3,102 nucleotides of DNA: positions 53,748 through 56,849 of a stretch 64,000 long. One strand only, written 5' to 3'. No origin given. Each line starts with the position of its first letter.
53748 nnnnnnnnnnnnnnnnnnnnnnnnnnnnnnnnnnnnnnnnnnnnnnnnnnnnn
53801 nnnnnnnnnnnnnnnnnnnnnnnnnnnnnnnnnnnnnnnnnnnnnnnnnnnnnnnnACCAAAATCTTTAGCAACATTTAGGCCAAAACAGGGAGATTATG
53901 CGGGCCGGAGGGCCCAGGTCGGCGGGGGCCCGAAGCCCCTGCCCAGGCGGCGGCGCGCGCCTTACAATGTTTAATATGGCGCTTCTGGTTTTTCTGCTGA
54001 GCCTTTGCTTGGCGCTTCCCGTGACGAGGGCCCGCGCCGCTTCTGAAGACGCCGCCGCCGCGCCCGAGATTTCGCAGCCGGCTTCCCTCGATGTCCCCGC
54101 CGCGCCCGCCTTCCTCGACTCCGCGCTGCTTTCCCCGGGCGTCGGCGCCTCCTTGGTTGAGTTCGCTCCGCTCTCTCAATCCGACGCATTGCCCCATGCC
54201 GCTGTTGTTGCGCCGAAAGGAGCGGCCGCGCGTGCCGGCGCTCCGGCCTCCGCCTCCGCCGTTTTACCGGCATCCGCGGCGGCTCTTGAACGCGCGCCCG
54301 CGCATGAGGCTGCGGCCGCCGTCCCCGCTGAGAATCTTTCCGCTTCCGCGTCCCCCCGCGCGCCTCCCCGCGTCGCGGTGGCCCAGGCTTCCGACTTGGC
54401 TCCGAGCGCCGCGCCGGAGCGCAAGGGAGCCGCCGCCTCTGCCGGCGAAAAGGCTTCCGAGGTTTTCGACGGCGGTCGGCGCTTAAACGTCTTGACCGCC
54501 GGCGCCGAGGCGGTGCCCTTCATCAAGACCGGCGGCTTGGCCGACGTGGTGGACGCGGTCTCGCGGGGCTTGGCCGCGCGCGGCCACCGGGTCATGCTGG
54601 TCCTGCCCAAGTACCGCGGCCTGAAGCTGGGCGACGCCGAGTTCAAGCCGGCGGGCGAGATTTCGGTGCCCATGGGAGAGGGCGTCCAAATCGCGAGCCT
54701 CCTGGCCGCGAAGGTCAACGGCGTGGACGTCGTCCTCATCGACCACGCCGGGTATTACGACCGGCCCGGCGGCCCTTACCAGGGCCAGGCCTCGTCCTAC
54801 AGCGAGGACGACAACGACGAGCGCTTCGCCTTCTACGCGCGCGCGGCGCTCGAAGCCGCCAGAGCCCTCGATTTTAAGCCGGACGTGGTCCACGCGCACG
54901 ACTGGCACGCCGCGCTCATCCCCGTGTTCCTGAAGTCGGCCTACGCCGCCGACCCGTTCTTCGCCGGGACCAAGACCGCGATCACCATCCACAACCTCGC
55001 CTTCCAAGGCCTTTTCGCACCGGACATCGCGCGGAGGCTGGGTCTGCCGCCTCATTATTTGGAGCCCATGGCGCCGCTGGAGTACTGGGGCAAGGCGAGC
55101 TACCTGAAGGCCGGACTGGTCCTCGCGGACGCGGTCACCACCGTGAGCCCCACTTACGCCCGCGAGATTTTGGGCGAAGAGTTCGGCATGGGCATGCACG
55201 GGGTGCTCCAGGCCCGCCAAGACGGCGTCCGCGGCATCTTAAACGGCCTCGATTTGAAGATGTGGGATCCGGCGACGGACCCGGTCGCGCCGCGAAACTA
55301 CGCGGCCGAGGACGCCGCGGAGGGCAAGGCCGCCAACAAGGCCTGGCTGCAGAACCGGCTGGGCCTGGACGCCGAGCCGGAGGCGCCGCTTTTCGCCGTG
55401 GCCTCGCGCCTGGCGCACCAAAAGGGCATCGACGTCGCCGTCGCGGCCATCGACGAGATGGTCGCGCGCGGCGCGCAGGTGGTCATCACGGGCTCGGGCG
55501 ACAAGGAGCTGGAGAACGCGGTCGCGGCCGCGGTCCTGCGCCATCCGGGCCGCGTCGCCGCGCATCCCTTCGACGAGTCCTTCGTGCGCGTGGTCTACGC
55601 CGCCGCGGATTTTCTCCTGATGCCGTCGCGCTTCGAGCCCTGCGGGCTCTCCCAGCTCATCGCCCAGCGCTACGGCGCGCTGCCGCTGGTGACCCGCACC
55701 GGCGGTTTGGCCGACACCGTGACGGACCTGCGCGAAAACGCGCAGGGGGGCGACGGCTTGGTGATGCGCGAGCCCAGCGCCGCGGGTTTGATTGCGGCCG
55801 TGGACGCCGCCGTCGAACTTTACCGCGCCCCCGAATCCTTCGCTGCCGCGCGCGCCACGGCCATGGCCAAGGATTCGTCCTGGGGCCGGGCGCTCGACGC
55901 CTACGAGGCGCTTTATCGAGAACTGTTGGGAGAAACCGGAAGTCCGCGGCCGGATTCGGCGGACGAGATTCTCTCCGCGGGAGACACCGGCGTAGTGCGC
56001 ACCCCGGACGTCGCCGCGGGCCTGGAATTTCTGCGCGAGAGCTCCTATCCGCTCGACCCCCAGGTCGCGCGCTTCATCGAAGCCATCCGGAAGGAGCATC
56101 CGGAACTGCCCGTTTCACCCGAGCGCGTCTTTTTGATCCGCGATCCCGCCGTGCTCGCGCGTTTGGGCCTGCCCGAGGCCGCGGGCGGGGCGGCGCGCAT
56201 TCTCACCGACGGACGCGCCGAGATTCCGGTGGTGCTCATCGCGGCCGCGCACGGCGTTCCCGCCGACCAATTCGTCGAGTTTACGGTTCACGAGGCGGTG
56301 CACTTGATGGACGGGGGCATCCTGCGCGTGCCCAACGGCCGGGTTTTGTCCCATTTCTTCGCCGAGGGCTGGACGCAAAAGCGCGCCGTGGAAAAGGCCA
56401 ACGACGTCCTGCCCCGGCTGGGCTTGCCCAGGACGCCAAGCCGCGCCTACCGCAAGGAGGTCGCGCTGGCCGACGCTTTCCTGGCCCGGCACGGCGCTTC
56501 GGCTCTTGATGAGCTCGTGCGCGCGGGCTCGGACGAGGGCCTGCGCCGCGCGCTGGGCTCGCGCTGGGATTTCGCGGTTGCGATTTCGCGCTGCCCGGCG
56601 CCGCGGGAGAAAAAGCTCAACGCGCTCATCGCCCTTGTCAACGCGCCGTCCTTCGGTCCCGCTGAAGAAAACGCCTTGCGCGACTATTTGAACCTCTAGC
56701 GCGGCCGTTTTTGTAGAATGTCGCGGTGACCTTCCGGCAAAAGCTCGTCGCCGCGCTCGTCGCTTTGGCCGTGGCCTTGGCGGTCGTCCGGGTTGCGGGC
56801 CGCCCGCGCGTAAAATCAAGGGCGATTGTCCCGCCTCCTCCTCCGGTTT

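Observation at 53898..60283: Predicted exported glycogen-synthase-like GT5 with an unknown C-terminal domain, next to a beta-propeller/PLC-type phosphoesterase and an MBL hydrolase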

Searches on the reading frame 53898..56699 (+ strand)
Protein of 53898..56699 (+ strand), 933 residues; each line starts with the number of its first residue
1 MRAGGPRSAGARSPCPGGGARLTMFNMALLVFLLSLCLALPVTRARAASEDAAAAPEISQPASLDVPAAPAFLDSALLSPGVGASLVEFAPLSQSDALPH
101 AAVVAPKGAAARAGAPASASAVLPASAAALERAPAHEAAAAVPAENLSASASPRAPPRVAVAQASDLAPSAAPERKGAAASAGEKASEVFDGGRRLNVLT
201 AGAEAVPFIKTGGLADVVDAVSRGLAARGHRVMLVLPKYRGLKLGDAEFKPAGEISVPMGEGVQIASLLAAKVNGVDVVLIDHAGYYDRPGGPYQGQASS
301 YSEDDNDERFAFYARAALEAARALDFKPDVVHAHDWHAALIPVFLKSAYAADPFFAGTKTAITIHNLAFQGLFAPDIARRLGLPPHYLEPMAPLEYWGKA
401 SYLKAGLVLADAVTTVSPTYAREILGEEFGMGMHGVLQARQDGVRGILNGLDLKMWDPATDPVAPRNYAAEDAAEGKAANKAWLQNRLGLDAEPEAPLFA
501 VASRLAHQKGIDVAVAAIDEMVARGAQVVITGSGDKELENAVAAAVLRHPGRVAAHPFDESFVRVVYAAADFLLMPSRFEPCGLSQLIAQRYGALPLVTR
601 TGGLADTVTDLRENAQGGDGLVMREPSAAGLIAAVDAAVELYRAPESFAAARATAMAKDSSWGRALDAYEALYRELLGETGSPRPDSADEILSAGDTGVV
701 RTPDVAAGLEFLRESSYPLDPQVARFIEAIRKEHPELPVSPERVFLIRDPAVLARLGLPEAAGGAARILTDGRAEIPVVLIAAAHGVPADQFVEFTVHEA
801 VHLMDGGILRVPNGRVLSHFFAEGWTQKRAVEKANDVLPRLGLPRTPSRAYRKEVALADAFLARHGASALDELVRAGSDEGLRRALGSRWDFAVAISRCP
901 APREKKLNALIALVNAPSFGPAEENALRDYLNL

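Call 3: search_protein_families(library=pfam, proteins=[window:53898-56699:+], max_evalue=0.01)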
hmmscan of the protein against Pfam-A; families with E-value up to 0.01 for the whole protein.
window:53898-56699:+ (933 aa): 6 families
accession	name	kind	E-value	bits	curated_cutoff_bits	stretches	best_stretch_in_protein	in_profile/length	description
PF08323.17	Glyco_transf_5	-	3.6e-79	266.3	22.7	1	197-438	1-238/239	Starch synthase catalytic domain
PF13692.12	Glyco_trans_1_4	-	2.3e-12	47.8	27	1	498-636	3-137/142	Glycosyl transferases group 1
PF00534.26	Glycos_transf_1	-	2.1e-11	44.1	26.4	1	494-648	13-165/172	Glycosyl transferases group 1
PF13439.12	Glyco_transf_4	-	2.6e-11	44.3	28.5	1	212-425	2-149/170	Glycosyltransferase Family 4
PF13579.12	Glyco_trans_4_4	-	2.9e-09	37.9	29.7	1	212-425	1-143/158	Glycosyl transferase 4-like domain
PF20706.3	GT4-conflict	-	7.3e-08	32.2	26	1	500-666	201-382/385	Family 4 Glycosyltransferase in conflict systems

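Call 4: search_protein_families(library=ncbifam, proteins=[window:53898-56699:+], max_evalue=0.01)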
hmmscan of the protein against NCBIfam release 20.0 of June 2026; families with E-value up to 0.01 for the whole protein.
window:53898-56699:+ (933 aa): 16 families
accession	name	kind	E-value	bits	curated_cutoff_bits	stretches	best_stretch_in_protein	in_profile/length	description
TIGR02095.1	glgA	subfamily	1.6e-155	518.4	328.45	1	197-676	2-477/477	glycogen/starch synthase, ADP-glucose type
NF001899.0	PRK00654.1-2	equivalog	2.8e-148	494.3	459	1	197-677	2-476/478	glycogen synthase GlgA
NF001898.0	PRK00654.1-1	equivalog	1.3e-130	436.2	603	1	196-677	1-476/477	glycogen synthase GlgA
NF010699.0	PRK14099.1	equivalog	3.3e-129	431.5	762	1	196-679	4-482/485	glycogen synthase GlgA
NF001903.0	PRK00654.2-2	equivalog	7.5e-129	430.5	616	1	196-675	1-477/482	glycogen synthase GlgA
NF001901.0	PRK00654.1-5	equivalog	1.7e-119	399.6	649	1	192-680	20-495/502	glycogen synthase GlgA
NF001900.0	PRK00654.1-3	equivalog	7.8e-101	337.9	509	1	197-686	2-464/481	glycogen synthase GlgA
NF001905.0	PRK00654.2-4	subfamily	8.5e-99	331.3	560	1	198-675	3-485/489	glycogen synthase GlgA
NF001906.0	PRK00654.2-5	equivalog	1e-90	305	870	1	195-676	5-483/485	glycogen synthase GlgA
NF001902.0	PRK00654.2-1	equivalog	1.3e-83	281.2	845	1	201-674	6-487/492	glycogen synthase GlgA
NF010698.0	PRK14098.1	equivalog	1.3e-82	278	754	1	194-678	4-488/489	starch synthase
NF001904.0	PRK00654.2-3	equivalog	6.5e-62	209.8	577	1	198-610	3-412/475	glycogen synthase GlgA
TIGR03449.1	mycothiol_MshA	equivalog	3.6e-08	32.7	462.5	1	479-677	205-404/406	D-inositol-3-phosphate glycosyltransferase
TIGR02149.1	glgA_Coryne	subfamily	1.1e-07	31.4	302.4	1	328-676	84-390/391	glycogen synthase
TIGR03999.1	thiol_BshA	equivalog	0.00064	18.7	273.7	1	562-677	265-374/375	N-acetyl-alpha-D-glucosaminyl L-malate synthase BshA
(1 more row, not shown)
